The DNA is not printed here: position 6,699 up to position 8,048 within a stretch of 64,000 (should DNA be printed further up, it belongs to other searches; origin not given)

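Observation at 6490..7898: C-terminal membrane-inserting-like module of giant ORF 1: an apolipoprotein-like coiled coil followed by a roughly 230-aa Gly-rich amphipathic beta region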

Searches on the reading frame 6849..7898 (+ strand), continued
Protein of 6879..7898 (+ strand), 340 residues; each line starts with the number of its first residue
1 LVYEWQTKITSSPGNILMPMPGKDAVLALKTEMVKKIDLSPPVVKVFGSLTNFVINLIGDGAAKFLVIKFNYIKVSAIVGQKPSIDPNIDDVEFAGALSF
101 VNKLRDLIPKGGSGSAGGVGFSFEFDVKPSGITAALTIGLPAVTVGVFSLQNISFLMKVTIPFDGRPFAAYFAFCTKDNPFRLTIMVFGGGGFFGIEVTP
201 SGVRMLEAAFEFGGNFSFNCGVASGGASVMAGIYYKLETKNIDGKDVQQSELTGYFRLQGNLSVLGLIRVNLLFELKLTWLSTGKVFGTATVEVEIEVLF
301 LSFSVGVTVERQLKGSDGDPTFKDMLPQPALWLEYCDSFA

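Call 106: get_annotated_region(hit=H14, flank=12000)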
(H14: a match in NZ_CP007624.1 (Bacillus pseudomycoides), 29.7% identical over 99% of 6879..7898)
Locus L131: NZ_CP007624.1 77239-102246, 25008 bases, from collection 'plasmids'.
description: Bacillus pseudomycoides strain 219298 plasmid unnamed_4, complete sequence
organism: Bacillus pseudomycoides (NCBI taxid 64104)
taxonomy: Bacteria; Bacillota; Bacilli; Bacillales; Bacillaceae; Bacillus; Bacillus pseudomycoides
host: -; source: -; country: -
typing (MOB-suite, as given by PLSDB): non-mobilizable; replicon rep_cluster_125,rep_cluster_1869
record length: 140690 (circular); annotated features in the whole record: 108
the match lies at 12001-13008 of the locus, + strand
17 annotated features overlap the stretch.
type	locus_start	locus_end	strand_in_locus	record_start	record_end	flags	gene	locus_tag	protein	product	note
CDS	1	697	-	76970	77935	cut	-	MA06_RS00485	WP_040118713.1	zinc-binding dehydrogenase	-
CDS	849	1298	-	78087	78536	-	-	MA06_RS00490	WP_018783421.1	GyrI-like domain-containing protein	-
CDS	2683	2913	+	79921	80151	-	-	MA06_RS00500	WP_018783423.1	helix-turn-helix transcriptional regulator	-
CDS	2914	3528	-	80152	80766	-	-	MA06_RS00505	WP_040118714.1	replication-relaxation family protein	-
CDS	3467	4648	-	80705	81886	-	-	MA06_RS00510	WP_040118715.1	FtsK/SpoIIIE domain-containing protein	-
CDS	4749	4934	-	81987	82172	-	-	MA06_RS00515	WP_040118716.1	hypothetical protein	-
CDS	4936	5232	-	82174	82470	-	-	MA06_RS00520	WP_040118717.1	phage protein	-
CDS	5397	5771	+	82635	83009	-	-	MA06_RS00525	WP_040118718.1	hypothetical protein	-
CDS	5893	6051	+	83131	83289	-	-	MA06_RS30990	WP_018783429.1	hypothetical protein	-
CDS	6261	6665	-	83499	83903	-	-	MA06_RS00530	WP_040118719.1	GRAM domain-containing protein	-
CDS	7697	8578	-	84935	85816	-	-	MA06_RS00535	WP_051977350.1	hypothetical protein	-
CDS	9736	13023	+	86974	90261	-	-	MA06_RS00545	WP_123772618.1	hypothetical protein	-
CDS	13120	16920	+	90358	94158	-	-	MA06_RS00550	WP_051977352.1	hypothetical protein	-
CDS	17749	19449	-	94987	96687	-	-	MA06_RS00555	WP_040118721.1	hypothetical protein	-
CDS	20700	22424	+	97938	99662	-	-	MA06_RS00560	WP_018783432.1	helix-turn-helix transcriptional regulator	-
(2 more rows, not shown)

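Call 111: search_protein_families(library=pfam, proteins=[L007:8932-9882:+, L003:9421-9930:+, L128:8216-8641:+], max_evalue=0.01)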
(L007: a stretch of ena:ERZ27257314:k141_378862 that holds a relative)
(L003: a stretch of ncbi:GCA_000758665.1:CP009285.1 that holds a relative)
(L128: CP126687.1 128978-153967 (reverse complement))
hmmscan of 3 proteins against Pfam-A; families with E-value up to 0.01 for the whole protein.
L007:8932-9882:+ (317 aa): 2 families
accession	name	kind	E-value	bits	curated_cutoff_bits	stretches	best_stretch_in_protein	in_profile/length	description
PF00392.27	GntR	-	0.00011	22.2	27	0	110-140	28-58/64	Bacterial regulatory proteins, gntR family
PF13545.12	HTH_Crp_2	-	0.0033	17.8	27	0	107-146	23-60/70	Crp-like helix-turn-helix domain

L003:9421-9930:+ (170 aa): 0 families

L128:8216-8641:+ (142 aa): 1 family
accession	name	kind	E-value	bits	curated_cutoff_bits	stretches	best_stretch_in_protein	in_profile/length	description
PF12385.14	Peptidase_C70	-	2.2e-14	54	19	1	11-115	4-102/141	Papain-like cysteine protease AvrRpt2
